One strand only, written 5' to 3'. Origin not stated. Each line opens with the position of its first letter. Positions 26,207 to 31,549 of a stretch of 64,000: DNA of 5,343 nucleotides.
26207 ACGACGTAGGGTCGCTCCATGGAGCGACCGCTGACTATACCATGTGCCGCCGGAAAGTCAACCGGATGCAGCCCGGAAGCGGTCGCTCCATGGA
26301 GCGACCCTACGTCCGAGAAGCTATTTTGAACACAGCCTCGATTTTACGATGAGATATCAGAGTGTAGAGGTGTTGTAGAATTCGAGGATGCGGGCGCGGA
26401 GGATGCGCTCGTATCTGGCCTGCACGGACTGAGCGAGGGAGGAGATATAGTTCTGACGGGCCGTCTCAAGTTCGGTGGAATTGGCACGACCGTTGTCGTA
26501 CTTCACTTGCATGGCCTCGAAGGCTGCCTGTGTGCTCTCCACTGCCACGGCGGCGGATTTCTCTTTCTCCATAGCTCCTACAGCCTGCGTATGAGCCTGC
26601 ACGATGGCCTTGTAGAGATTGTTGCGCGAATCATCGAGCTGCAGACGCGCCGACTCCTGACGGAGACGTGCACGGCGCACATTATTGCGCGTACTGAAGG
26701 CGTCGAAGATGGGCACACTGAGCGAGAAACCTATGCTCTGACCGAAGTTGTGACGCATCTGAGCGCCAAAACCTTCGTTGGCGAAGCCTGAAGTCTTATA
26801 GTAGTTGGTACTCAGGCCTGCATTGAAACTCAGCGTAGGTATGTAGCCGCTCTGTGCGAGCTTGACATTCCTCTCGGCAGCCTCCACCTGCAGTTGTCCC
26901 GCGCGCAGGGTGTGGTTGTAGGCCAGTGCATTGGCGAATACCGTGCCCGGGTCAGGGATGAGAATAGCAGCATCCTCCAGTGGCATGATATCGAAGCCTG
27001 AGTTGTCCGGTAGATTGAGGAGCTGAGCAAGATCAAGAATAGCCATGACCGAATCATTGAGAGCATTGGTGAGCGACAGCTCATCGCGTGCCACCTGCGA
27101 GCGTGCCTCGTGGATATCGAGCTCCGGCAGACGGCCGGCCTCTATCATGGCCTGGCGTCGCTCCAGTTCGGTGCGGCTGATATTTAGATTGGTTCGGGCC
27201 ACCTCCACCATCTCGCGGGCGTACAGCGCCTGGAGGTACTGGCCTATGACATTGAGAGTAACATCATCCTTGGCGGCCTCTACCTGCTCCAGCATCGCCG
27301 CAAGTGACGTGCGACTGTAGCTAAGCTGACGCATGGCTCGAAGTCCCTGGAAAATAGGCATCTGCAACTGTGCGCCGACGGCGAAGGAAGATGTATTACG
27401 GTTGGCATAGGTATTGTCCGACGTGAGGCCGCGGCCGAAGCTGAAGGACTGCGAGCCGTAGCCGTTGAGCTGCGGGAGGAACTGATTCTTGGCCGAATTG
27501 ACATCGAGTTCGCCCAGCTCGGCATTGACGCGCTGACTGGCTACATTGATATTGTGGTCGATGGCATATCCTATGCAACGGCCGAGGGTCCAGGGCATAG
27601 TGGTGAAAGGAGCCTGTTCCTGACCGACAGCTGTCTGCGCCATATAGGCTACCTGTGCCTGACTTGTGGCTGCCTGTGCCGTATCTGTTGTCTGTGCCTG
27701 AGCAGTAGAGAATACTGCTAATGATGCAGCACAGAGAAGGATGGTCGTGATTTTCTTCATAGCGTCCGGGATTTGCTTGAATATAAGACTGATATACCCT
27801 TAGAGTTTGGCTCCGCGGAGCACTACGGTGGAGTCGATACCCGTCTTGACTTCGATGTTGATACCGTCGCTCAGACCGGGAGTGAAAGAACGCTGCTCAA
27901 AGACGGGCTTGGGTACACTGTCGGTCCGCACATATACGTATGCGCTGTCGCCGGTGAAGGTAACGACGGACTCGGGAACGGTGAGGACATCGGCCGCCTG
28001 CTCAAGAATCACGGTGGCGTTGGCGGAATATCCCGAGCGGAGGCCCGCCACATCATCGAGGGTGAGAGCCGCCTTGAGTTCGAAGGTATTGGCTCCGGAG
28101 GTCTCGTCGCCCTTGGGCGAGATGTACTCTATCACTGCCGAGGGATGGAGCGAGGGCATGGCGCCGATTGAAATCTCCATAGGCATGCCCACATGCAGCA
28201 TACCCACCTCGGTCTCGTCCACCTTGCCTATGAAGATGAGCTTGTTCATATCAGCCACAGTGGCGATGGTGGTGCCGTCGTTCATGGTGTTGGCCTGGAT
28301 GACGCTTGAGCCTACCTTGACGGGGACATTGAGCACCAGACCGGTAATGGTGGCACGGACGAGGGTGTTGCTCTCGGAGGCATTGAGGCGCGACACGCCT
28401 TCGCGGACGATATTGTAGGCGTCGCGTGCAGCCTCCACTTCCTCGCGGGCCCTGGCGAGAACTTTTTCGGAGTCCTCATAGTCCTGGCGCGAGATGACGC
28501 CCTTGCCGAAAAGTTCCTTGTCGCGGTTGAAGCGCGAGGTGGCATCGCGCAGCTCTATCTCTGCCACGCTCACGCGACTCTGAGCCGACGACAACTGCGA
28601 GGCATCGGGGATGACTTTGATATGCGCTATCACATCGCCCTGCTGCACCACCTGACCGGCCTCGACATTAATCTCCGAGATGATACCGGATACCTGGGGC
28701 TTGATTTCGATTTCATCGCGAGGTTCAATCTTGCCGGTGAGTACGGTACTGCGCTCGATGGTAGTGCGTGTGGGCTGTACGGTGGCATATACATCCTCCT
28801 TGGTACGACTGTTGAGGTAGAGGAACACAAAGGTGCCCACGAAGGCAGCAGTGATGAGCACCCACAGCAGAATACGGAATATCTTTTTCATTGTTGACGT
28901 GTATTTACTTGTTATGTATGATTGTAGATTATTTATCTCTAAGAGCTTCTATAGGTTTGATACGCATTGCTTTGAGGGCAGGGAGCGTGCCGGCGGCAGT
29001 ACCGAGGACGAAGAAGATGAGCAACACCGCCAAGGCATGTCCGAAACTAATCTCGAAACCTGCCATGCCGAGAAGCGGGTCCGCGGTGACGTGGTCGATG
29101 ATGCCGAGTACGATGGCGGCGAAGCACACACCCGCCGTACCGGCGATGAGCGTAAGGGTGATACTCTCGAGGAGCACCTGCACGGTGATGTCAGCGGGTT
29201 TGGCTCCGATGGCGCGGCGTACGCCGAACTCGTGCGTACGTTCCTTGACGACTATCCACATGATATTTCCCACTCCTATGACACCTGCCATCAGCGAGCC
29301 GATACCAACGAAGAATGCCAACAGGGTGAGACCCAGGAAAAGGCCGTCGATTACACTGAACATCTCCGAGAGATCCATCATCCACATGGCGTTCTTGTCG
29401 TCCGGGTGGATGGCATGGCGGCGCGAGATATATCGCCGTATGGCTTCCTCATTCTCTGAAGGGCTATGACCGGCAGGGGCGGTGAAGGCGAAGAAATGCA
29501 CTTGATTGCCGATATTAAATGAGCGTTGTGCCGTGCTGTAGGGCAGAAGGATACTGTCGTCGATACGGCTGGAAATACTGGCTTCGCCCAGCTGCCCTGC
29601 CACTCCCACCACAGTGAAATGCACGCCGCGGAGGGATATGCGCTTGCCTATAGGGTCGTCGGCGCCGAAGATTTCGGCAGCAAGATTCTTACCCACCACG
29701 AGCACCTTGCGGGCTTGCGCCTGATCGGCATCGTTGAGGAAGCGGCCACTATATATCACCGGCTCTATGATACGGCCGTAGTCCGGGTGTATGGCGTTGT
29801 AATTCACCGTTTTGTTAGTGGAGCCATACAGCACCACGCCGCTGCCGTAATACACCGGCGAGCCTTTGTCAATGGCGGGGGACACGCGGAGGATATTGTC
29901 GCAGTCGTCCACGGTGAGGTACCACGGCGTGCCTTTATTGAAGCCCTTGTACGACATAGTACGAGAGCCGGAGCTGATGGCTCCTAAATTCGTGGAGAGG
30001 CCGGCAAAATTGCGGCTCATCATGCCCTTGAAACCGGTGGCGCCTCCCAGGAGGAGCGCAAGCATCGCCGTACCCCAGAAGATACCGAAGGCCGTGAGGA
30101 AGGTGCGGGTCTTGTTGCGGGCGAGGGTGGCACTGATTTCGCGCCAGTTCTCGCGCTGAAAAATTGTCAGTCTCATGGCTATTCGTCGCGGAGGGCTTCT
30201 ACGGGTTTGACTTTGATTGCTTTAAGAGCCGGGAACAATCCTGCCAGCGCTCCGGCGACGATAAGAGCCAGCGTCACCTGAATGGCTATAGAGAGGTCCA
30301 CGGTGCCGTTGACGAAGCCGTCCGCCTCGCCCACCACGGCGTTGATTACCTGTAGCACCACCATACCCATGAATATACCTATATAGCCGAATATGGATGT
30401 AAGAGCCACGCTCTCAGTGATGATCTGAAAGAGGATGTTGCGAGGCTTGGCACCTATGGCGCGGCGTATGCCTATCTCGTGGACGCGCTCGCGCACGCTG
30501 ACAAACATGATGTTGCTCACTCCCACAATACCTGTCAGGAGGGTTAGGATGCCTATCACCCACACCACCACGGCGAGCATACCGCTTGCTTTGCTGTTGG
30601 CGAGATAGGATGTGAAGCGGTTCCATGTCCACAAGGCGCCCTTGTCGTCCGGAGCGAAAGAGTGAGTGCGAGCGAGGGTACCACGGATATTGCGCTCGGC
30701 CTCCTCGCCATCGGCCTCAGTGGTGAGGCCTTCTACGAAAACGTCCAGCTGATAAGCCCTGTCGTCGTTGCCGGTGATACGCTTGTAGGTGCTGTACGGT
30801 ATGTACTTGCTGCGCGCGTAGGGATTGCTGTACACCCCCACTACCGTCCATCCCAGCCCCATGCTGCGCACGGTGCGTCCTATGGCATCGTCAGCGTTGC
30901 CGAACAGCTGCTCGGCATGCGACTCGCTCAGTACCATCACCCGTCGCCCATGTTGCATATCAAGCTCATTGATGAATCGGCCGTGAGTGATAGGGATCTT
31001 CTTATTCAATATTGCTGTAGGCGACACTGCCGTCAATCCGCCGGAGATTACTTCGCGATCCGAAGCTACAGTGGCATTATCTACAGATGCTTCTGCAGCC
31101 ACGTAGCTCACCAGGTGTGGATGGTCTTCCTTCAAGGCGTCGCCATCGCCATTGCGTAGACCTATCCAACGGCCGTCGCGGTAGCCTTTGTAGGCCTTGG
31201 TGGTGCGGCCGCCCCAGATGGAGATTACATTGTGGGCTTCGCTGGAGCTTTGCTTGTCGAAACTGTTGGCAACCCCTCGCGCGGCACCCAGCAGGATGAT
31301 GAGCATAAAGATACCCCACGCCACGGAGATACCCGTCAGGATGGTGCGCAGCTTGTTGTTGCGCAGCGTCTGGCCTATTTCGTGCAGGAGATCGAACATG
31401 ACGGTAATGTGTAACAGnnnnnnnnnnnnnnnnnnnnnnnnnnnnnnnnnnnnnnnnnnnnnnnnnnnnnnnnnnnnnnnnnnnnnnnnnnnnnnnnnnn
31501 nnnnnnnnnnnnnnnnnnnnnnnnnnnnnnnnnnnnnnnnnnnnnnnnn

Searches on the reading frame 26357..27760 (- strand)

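Call 56: search_protein_families(library=pfam, proteins=[window:26357-27760:-], max_evalue=0.00001)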
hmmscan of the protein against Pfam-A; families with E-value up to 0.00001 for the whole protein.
window:26357-27760:- (467 aa): 1 family
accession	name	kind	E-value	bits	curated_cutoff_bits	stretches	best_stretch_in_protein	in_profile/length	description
PF02321.23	OEP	-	2.8e-56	190.7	22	2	274-453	4-176/187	Outer membrane efflux protein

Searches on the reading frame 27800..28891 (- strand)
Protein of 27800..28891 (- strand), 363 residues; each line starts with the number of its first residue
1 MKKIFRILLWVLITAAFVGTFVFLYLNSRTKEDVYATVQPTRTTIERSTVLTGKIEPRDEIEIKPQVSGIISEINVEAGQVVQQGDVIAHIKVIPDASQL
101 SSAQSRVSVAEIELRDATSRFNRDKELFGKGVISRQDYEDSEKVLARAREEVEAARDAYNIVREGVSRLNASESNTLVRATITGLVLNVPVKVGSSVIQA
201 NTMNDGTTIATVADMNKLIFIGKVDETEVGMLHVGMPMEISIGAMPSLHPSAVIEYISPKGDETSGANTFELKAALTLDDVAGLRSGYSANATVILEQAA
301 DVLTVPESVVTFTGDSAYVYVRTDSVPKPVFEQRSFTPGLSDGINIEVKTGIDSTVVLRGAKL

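Call 56: search_protein_families(library=pfam, proteins=[window:27800-28891:-], max_evalue=0.00001)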
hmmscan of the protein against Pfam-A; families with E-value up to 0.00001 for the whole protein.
window:27800-28891:- (363 aa): 3 families
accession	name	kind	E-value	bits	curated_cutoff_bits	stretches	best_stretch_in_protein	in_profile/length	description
PF16576.10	HlyD_D23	-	5.6e-14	52.4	30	1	54-264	11-191/214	Barrel-sandwich domain of CusB or HlyD membrane-fusion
PF13437.12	HlyD_3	-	9.1e-14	52.5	22.2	1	178-277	2-96/106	HlyD family secretion protein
PF13533.13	Biotin_lipoyl_2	-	2.7e-09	37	29.8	1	62-91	2-31/32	Biotin-lipoyl like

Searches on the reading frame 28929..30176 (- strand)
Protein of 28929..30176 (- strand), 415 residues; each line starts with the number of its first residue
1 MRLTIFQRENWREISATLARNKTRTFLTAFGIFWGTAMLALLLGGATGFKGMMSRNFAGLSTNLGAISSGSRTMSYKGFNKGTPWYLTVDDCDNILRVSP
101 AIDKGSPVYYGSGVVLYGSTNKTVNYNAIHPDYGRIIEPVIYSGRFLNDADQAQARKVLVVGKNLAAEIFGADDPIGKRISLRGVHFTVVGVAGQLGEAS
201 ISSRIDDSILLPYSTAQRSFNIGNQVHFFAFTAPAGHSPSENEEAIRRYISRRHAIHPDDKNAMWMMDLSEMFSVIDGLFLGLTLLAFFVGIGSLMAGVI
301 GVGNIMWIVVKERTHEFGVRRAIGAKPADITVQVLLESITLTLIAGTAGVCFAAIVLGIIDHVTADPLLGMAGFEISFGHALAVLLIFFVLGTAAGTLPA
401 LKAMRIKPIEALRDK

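Call 76: search_protein_families(library=pfam, proteins=[window:28929-30176:-], max_evalue=0.00001)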
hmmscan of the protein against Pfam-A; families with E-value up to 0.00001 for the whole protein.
window:28929-30176:- (415 aa): 2 families
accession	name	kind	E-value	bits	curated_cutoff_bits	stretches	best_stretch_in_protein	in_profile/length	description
PF12704.14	MacB_PCD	-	4.2e-31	109.3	27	1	25-248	1-206/207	MacB-like periplasmic core domain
PF02687.27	FtsX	-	4.2e-17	62.8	25.5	1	289-408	2-120/120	FtsX-like permease C-terminal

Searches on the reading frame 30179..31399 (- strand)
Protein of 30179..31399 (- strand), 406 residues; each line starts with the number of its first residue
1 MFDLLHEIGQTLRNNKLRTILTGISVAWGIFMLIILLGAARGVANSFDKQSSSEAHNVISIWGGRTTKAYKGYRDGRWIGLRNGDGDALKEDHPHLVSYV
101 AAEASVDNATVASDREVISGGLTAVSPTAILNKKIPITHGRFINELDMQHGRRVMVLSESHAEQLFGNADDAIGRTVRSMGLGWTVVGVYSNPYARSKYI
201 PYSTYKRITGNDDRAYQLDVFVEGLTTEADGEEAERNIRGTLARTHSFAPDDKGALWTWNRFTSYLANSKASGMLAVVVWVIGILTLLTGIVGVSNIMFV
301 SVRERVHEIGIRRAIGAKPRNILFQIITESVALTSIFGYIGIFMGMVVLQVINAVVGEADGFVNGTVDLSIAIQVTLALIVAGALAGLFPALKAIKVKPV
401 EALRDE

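Call 76: search_protein_families(library=pfam, proteins=[window:30179-31399:-], max_evalue=0.00001)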
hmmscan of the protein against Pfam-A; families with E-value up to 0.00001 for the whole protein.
window:30179-31399:- (406 aa): 2 families
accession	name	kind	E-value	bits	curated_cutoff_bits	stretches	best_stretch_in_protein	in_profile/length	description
PF12704.14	MacB_PCD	-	1.2e-25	91.4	27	1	19-239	1-205/207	MacB-like periplasmic core domain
PF02687.27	FtsX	-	4.4e-15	56.2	25.5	1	281-399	2-120/120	FtsX-like permease C-terminal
